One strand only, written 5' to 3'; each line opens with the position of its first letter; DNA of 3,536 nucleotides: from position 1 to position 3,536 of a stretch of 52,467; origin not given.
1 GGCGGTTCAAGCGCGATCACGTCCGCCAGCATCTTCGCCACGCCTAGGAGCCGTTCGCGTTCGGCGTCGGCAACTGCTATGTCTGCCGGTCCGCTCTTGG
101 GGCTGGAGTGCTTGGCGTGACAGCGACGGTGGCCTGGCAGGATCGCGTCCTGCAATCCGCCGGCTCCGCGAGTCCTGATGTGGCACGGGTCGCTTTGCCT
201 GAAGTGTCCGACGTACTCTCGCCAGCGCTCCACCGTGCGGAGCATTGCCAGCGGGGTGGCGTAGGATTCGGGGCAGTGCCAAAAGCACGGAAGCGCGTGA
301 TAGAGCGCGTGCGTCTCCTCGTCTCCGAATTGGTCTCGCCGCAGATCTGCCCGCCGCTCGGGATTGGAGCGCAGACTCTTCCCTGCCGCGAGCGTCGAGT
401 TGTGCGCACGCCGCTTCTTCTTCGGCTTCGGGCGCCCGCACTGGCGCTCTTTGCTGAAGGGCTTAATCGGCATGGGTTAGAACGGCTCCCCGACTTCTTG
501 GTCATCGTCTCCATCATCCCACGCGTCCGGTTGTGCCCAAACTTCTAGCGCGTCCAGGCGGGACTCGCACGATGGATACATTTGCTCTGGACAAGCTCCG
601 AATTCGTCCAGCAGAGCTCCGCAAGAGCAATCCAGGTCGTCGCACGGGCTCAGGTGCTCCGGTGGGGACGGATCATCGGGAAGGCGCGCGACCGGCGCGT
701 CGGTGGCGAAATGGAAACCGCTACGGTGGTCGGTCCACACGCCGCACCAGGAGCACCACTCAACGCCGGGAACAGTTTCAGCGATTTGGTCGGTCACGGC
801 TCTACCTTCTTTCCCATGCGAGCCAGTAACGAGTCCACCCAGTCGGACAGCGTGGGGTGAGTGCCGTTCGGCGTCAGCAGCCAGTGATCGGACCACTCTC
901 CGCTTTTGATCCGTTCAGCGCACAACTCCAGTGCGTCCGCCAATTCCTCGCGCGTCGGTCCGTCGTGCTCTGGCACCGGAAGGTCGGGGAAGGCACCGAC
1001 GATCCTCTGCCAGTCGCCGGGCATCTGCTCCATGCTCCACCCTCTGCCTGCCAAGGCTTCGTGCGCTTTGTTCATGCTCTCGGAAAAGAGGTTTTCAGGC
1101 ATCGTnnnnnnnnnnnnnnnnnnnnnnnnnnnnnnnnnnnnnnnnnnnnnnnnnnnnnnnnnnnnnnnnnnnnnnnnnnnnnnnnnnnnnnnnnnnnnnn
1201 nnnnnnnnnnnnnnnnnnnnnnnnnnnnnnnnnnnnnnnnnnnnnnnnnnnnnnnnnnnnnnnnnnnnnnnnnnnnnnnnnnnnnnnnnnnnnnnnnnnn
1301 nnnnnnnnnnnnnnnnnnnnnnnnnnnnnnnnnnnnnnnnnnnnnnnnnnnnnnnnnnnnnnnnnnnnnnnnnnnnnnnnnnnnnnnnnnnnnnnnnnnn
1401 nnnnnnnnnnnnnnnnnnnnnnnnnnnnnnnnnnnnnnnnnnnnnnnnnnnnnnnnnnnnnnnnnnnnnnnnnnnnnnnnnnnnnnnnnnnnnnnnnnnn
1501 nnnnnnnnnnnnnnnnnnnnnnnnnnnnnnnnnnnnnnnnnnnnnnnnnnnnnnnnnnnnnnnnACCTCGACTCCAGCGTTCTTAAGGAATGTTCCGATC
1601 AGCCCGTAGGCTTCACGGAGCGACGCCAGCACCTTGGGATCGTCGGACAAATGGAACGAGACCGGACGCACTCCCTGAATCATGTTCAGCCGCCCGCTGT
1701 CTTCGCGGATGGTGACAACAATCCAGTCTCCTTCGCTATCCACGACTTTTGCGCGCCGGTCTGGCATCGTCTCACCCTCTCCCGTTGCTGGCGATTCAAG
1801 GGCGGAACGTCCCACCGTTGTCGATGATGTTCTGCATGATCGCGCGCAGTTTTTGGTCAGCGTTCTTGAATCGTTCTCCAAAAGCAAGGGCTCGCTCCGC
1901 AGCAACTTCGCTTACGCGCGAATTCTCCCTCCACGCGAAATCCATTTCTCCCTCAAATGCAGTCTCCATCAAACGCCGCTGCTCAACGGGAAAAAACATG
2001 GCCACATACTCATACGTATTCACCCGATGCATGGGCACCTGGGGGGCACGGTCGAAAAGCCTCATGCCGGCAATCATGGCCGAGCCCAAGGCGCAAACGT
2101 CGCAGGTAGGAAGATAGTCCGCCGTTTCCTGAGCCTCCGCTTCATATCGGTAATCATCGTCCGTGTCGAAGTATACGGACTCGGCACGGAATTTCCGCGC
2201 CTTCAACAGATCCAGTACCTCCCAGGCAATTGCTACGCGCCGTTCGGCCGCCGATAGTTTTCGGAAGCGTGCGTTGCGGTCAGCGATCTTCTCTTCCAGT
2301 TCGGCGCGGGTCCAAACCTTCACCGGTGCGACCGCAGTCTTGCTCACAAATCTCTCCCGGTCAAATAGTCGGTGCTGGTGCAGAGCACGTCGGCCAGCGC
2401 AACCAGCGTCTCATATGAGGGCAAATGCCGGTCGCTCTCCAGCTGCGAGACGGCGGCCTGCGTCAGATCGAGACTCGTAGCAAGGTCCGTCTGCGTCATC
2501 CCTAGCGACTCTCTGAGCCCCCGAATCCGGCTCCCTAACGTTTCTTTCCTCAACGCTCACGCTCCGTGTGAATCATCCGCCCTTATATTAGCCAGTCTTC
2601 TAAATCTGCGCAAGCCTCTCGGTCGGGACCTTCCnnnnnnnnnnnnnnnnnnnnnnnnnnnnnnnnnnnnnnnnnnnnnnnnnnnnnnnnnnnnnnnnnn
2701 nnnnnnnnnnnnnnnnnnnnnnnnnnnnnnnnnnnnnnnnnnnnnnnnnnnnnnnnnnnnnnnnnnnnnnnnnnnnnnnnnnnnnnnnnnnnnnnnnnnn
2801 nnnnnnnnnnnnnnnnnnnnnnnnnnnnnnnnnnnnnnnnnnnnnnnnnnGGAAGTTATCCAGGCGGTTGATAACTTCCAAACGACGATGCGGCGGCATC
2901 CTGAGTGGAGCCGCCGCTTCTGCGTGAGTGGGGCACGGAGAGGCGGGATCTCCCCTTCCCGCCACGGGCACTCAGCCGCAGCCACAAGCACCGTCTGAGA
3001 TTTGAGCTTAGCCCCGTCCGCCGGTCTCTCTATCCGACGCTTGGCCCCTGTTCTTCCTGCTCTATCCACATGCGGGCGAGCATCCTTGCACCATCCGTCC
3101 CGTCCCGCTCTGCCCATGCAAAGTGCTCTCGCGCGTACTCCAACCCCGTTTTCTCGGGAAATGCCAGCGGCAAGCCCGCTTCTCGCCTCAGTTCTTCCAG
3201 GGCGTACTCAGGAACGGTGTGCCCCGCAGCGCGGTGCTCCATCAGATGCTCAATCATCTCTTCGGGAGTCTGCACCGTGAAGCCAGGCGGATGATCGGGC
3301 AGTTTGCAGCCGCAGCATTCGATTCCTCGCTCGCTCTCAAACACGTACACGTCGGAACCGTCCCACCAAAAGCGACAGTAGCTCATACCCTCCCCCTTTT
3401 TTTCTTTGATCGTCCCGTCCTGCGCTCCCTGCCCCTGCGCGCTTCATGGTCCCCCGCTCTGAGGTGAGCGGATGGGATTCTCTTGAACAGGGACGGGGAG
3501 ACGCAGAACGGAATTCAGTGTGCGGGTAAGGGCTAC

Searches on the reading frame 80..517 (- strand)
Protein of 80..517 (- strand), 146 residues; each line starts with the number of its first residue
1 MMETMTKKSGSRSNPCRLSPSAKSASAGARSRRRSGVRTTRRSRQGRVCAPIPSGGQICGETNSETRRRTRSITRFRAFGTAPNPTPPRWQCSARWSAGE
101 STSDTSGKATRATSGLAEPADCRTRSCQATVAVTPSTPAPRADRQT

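Call 45: search_protein_families(library=pfam, alignment_id=A1, max_evalue=0.001)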
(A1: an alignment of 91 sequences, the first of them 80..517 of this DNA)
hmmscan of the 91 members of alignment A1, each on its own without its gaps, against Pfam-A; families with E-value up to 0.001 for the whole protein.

A. member 1, window:80-517:- (146 aa): 0 families

B. families by the number of members that match (of 91 scanned): 24 families
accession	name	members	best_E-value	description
PF01381.28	HTH_3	3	2.2e-15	Helix-turn-helix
PF13560.12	HTH_31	3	1.1e-14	Helix-turn-helix domain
PF12844.13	HTH_19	3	6.3e-10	Helix-turn-helix domain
PF13443.12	HTH_26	3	2.5e-06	Cro/C1-type HTH DNA-binding domain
PF04466.19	Terminase_3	1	9.1e-31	Phage terminase large subunit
PF05565.16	Sipho_Gp157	1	1.6e-26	Siphovirus Gp157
PF25680.1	Mom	1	3.8e-21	Mom protein family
PF04098.21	Rad52_Rad22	1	7.4e-14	Rad52/22 family double-strand break repair protein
PF17288.8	Terminase_3C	1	4.7e-13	Terminase RNAseH like domain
PF14354.12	Lar_restr_allev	1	5.6e-11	Restriction alleviation protein Lar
PF13744.12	HTH_37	1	8.2e-10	Helix-turn-helix domain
PF08239.17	SH3_3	1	4.3e-08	Bacterial SH3 domain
PF01695.23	IstB_IS21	1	5e-08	IstB-like ATP binding protein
PF24203.1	Phage_ProQ_C_like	1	1.4e-07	Phage ProQ C-terminal-like domain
PF01844.29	HNH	1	8.6e-07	HNH endonuclease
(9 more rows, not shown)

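Call 46: search_protein_families(library=phrogs, alignment_id=A1, max_evalue=0.00001)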
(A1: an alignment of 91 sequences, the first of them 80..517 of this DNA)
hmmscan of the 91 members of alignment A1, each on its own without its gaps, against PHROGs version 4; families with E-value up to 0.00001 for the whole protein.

A. member 1, window:80-517:- (146 aa): 0 families

B. families by the number of members that match (of 91 scanned): 52 families (the first 25 are shown)
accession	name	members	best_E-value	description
phrog_8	-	3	9.7e-19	transcriptional regulator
phrog_3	-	3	8.3e-12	transcriptional repressor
phrog_5823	-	3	3.8e-11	transcriptional regulator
phrog_2439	-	3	7.3e-11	transcriptional regulator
phrog_4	-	3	1.3e-10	transcriptional repressor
phrog_2328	-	3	1.9e-08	transcriptional repressor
phrog_1373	-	2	2.9e-12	transcriptional regulator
phrog_2339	-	2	5.9e-12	HTH DNA binding protein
phrog_2967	-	2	5.6e-10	transcriptional regulator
phrog_7241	-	2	9.5e-10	transcriptional regulator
phrog_2104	-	2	8.6e-07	-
phrog_1097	-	1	4.2e-60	Erf-like ssDNA annealing protein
phrog_3717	-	1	8.3e-50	terminase large subunit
phrog_2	-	1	3.4e-44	terminase large subunit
phrog_6672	-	1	5.7e-39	terminase large subunit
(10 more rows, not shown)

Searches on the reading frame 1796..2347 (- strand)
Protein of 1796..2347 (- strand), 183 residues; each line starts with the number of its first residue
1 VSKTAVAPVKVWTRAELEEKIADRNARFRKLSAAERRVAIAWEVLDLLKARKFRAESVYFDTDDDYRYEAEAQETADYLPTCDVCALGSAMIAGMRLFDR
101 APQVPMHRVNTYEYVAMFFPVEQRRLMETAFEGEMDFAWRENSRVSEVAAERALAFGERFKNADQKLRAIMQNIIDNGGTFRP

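Call 13: search_protein_families(library=pfam, proteins=[window:1796-2347:-], max_evalue=0.1)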
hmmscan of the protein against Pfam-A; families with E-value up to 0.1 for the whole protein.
window:1796-2347:- (183 aa): 0 families

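Call 33: find_related_loci(query=window:1796-2347:-, collection=viral_contigs, flank=8000)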
Query window:1796-2347:- (183 aa) in viral_contigs; peptide patterns used: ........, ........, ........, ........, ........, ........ (x = any residue, [..] = any of these).
25 stretches matched a pattern; 4 encode a relative of the query (tblastn E <= 1e-3); 4 distinct loci.
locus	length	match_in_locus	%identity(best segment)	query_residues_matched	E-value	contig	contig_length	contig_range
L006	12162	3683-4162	33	14-183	2e-19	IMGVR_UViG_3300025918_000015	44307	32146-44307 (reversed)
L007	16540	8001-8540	34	17-183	4e-17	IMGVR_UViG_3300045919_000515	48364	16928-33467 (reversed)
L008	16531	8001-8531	34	34-183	7e-12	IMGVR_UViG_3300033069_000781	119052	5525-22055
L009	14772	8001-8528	28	31-183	3e-11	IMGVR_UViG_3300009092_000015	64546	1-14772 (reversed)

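Call 85: search_protein_families(library=padloc, proteins=[window:1796-2347:-], max_evalue=0.1)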
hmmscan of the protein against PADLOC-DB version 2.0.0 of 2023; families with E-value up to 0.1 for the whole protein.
window:1796-2347:- (183 aa): 0 families

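Call 86: search_protein_families(library=ncbifam, proteins=[window:1796-2347:-], max_evalue=0.1)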
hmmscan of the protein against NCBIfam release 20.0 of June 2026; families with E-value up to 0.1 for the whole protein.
window:1796-2347:- (183 aa): 0 families

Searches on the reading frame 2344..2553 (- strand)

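Call 13: search_protein_families(library=pfam, proteins=[window:2344-2553:-], max_evalue=0.1)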
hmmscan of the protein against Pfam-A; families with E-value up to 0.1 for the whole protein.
window:2344-2553:- (69 aa): 11 families
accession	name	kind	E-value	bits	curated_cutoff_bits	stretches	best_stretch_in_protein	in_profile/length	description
PF01381.28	HTH_3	-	9.4e-14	51.6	23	1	10-64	1-55/55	Helix-turn-helix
PF13560.12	HTH_31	-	1.7e-13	51.1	27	1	6-62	2-59/64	Helix-turn-helix domain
PF12844.13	HTH_19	-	1.4e-07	31.7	30.2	1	7-55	1-49/64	Helix-turn-helix domain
PF13443.12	HTH_26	-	0.00078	20.1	22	1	10-57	2-50/63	Cro/C1-type HTH DNA-binding domain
PF13413.12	HTH_25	-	0.0019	18.4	24.6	1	10-42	2-34/62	Helix-turn-helix domain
PF13744.12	HTH_37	-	0.0042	17.3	27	1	3-40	16-53/80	Helix-turn-helix domain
PF22495.2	HTH_92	-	0.0055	16.4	27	1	12-46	2-36/45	RsaL-like HTH domain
PF04545.22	Sigma70_r4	-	0.02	14.8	24.1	1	18-40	20-42/50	Sigma-70, region 4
PF01047.28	MarR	-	0.028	14.7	24.6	0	13-37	12-36/59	MarR family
PF24034.1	DUF7343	-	0.045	14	27.6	1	19-38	19-38/62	Domain of unknown function (DUF7343)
PF12802.13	MarR_2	-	0.081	13.5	27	0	17-38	18-40/61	MarR family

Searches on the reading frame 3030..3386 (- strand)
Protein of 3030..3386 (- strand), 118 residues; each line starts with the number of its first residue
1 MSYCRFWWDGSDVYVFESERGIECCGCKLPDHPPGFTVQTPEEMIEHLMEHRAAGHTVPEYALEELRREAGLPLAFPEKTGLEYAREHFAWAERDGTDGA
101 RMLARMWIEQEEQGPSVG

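Call 12: find_related_loci(query=window:3030-3386:-, collection=viral_contigs, flank=6000)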
Query window:3030-3386:- (118 aa) in viral_contigs; peptide patterns used: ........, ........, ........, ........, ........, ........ (x = any residue, [..] = any of these).
No stretch of DNA in the collection matches any of the patterns.

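Call 13: search_protein_families(library=pfam, proteins=[window:3030-3386:-], max_evalue=0.1)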
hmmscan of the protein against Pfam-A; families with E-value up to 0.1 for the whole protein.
window:3030-3386:- (118 aa): 1 family
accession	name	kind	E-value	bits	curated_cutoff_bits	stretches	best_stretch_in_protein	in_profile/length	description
PF12312.13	NeA_P2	-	0.053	13.4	25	1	5-62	181-234/258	Nepovirus subgroup A polyprotein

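Call 14: find_homologous_proteins(query=window:3030-3386:-)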
Query window:3030-3386:- (118 aa): 140 proteins with E <= 0.001 among 146 candidates; the best 120 are listed.
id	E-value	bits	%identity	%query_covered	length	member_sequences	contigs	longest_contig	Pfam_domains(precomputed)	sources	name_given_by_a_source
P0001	5.1e-78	277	100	100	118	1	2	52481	-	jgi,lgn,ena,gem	-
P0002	4.6e-51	190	71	98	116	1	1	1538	-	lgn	-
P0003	9.7e-34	134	70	79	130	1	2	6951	-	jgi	jgi:hypothetical protein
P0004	2.9e-31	126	57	97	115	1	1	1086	-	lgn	-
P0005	1.2e-26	111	51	92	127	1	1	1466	-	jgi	jgi:hypothetical protein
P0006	4.3e-22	97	53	83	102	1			-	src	-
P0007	5.6e-22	96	70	56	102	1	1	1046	-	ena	-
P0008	4.0e-21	94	56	74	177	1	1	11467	-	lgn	-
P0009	4.6e-21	93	67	56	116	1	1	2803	-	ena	-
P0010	2.2e-20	91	70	59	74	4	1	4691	-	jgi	jgi:hypothetical protein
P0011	3.1e-20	91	57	74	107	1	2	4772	-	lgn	-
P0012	5.9e-20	90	65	56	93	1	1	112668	-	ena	-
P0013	6.9e-20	90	65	56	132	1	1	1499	-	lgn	-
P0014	8.8e-20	89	65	56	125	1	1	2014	-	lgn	-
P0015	1.3e-19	89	61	58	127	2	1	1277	-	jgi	-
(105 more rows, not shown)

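Call 15: find_encoding_contigs(protein=P0001, flank=10000, max_places=6)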
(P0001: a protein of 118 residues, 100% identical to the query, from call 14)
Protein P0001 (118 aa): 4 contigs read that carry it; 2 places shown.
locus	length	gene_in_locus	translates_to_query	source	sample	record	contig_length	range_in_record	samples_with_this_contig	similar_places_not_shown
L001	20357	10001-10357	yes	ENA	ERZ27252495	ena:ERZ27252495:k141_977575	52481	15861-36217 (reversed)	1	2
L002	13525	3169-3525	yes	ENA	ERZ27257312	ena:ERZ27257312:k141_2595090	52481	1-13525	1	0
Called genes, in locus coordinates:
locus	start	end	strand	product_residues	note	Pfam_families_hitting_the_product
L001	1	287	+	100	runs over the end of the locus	-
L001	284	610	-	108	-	-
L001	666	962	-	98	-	-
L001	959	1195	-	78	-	-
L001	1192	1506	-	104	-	-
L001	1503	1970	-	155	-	-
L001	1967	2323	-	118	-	-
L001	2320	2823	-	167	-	-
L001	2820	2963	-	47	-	-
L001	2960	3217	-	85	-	-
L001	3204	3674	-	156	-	PF14354:Lar_restr_allev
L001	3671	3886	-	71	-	-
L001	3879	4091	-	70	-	PF01381:HTH_3, PF13560:HTH_31 (weak)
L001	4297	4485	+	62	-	-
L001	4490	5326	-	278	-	-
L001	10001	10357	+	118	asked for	-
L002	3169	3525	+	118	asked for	-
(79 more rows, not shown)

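Call 16: find_encoding_contigs(protein=P0003, flank=10000, max_places=4)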
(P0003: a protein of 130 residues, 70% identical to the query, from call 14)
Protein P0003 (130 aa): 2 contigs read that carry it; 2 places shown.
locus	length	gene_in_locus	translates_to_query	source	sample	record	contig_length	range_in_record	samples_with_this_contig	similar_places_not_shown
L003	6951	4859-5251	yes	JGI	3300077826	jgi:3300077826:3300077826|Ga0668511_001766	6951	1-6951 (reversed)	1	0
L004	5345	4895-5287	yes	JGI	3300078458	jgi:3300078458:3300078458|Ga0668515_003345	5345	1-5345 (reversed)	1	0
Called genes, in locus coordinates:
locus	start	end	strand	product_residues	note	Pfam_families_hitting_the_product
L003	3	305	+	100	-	?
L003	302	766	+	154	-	PF27459:YoqU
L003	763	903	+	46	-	-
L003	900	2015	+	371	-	PF13392:HNH_3 (weak)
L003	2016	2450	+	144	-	-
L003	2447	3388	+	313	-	-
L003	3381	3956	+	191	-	-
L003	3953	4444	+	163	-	-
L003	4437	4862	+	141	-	-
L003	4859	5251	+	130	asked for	-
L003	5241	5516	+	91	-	-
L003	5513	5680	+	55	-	-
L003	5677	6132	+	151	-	-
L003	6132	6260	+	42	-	-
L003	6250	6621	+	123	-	-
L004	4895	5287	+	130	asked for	-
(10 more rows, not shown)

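Call 17: find_encoding_contigs(protein=P0002, flank=10000, max_places=4)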
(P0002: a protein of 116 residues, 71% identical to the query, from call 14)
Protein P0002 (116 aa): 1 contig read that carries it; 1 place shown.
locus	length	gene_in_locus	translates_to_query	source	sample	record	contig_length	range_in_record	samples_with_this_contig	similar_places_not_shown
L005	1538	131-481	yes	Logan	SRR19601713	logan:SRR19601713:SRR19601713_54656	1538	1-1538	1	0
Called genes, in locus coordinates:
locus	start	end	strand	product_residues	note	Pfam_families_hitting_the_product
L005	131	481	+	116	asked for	-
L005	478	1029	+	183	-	PF05565:Sipho_Gp157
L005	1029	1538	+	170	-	?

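Call 85: search_protein_families(library=padloc, proteins=[window:3030-3386:-], max_evalue=0.1)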
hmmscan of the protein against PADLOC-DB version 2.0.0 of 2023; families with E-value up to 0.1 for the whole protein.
window:3030-3386:- (118 aa): 1 family
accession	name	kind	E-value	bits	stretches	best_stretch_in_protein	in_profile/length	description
PDLC04070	PD-T4-9_B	-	0.021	13.5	1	39-65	18-44/77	-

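Call 86: search_protein_families(library=ncbifam, proteins=[window:3030-3386:-], max_evalue=0.1)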
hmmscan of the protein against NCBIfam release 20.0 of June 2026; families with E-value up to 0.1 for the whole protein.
window:3030-3386:- (118 aa): 0 families
